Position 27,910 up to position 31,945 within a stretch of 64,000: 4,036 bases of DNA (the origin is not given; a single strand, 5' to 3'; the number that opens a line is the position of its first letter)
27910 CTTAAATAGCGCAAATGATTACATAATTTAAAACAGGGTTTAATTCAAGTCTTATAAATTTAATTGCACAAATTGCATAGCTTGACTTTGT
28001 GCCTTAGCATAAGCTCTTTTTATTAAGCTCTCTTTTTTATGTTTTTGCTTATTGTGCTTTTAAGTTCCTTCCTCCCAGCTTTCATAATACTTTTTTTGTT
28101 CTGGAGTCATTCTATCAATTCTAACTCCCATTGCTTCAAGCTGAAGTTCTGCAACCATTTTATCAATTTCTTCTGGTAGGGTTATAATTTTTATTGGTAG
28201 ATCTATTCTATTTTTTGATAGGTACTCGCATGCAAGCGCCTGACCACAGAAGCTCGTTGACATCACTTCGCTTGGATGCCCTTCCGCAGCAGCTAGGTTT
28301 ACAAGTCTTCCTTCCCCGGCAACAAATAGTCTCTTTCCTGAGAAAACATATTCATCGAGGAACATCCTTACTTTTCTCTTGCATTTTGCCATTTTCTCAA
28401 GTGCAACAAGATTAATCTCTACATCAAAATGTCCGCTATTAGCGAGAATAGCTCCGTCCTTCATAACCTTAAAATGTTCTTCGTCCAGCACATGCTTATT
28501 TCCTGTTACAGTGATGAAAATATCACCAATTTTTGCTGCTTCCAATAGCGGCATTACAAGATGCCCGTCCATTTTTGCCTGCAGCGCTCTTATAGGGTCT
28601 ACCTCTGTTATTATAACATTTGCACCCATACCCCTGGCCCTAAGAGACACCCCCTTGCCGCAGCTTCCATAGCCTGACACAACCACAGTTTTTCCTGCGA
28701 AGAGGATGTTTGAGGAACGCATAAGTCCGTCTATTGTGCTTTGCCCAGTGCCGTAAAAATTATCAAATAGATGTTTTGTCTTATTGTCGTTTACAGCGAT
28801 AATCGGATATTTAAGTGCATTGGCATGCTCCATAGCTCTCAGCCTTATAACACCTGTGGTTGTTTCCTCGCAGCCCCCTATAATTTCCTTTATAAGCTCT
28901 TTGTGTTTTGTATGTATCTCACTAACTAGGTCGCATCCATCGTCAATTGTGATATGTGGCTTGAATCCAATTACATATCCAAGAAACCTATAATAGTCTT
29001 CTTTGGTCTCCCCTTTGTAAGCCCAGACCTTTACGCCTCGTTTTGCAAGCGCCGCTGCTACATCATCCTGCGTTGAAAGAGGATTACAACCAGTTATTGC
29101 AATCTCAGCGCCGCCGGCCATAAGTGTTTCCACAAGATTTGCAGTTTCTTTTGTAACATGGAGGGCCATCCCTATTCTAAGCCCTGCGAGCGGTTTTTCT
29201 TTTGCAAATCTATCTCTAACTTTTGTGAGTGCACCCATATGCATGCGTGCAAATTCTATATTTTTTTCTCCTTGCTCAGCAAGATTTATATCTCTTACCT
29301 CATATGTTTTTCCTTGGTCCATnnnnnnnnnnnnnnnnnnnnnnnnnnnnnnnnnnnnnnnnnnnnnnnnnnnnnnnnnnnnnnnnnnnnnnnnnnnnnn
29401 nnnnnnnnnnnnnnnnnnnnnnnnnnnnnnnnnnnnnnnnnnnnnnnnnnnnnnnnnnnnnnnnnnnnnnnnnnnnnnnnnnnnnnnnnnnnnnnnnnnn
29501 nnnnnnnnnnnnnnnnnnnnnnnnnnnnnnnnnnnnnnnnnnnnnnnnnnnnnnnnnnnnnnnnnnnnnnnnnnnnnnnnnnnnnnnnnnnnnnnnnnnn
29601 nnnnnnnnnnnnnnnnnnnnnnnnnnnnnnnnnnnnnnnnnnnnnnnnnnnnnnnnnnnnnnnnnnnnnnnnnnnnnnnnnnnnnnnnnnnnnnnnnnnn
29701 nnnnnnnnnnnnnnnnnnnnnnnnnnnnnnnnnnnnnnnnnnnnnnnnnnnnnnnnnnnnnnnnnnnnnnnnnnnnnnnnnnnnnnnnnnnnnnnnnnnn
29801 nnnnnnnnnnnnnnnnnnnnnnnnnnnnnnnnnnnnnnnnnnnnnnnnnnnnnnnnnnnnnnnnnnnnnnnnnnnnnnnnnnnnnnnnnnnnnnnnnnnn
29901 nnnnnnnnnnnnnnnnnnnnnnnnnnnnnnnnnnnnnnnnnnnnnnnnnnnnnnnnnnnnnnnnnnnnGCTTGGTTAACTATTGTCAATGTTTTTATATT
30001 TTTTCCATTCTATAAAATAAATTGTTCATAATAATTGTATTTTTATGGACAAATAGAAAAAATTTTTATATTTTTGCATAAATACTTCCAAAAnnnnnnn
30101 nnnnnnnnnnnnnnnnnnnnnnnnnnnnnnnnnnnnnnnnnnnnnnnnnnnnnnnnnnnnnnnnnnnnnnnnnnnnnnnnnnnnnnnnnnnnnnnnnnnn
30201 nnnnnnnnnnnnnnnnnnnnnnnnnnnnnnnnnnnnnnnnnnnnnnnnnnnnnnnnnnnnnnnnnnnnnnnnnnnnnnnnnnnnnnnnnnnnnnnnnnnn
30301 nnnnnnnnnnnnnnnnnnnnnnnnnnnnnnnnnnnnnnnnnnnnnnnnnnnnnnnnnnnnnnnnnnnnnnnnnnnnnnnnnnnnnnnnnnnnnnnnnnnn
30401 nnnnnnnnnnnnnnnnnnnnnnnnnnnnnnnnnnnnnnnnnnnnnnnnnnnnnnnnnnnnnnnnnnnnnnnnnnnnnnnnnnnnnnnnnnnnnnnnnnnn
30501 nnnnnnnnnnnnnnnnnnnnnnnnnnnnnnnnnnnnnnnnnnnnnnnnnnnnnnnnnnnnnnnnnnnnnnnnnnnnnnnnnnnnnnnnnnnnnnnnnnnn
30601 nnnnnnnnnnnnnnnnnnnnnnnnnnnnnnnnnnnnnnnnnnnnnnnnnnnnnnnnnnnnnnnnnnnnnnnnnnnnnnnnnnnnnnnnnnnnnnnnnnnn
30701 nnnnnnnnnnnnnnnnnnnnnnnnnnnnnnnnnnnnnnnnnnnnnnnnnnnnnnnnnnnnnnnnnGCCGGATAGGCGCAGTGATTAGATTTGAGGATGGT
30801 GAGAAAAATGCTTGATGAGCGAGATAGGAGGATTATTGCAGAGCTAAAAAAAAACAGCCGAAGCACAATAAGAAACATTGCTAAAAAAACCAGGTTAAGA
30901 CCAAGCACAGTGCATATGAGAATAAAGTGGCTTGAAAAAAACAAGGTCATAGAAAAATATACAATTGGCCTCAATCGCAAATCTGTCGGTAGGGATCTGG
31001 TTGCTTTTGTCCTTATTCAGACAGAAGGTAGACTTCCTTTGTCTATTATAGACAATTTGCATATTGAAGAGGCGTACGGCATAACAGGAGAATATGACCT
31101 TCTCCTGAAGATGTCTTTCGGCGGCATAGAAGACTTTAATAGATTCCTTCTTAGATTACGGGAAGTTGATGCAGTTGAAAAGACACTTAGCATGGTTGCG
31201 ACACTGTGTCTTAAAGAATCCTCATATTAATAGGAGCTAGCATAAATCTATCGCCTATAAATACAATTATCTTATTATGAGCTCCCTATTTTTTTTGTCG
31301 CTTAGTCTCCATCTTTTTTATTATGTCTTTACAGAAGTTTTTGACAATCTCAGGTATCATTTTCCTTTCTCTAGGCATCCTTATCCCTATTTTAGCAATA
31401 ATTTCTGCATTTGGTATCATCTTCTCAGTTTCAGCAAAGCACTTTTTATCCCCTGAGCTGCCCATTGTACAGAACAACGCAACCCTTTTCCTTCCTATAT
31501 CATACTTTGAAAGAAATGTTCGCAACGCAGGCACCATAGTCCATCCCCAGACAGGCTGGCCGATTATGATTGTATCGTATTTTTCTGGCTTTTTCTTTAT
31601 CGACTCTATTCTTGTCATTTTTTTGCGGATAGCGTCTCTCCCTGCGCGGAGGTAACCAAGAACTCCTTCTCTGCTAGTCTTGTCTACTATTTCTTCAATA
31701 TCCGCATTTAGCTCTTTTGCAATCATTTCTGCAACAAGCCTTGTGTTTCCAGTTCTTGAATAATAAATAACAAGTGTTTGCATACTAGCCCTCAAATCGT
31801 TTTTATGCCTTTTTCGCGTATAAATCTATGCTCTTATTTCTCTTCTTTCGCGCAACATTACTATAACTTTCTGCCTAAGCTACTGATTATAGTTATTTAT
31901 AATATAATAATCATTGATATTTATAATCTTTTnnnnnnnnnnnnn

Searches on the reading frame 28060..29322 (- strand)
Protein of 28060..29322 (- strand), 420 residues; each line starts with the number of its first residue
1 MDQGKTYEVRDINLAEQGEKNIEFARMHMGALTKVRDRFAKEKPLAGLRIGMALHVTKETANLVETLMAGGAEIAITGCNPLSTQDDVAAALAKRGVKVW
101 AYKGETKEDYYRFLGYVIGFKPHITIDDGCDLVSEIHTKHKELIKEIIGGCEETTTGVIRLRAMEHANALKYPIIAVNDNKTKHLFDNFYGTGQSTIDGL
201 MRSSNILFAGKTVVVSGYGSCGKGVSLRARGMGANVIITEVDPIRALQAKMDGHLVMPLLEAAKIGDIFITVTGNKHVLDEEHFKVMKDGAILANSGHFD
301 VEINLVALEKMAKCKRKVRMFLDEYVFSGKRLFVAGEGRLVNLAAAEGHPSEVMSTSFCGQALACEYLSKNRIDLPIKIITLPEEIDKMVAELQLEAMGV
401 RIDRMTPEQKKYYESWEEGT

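Call 55: search_protein_families(library=pfam, proteins=[window:28060-29322:-], max_evalue=0.00001)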
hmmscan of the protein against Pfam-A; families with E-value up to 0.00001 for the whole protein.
window:28060-29322:- (420 aa): 4 families
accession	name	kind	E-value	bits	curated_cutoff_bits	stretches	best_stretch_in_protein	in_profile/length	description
PF05221.23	AdoHcyase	-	2.3e-65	221.1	25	2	7-139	2-139/299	S-adenosyl-L-homocysteine hydrolase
PF00670.27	AdoHcyase_NAD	-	7.1e-51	173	27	1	188-347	1-161/162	S-adenosyl-L-homocysteine hydrolase, NAD binding domain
PF02826.25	2-Hacid_dh_C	-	1.7e-09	37.7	25.1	1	208-298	34-128/178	D-isomer specific 2-hydroxyacid dehydrogenase, NAD binding domain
PF07991.19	KARI_N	-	5.5e-08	33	20.6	1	209-310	3-108/165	Acetohydroxy acid isomeroreductase, NADPH-binding domain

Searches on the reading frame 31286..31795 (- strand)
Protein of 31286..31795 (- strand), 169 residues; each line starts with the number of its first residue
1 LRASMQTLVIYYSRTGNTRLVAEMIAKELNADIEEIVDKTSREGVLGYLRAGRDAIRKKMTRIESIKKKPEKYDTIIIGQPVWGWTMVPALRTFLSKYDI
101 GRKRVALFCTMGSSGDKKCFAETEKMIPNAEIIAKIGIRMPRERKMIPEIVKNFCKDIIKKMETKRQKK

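Call 54: search_protein_families(library=pfam, proteins=[window:31286-31795:-], max_evalue=0.00001)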
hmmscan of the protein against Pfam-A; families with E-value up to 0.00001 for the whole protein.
window:31286-31795:- (169 aa): 3 families
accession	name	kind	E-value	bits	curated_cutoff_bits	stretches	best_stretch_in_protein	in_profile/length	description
PF12682.12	Flavodoxin_4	-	2.6e-15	56.7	24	1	7-132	2-133/155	Flavodoxin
PF12724.12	Flavodoxin_5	-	2.8e-12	47.6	27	1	60-117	28-90/145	Flavodoxin domain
PF12641.12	Flavodoxin_3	-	6.3e-11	42.8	27.5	0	8-36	1-31/160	Flavodoxin domain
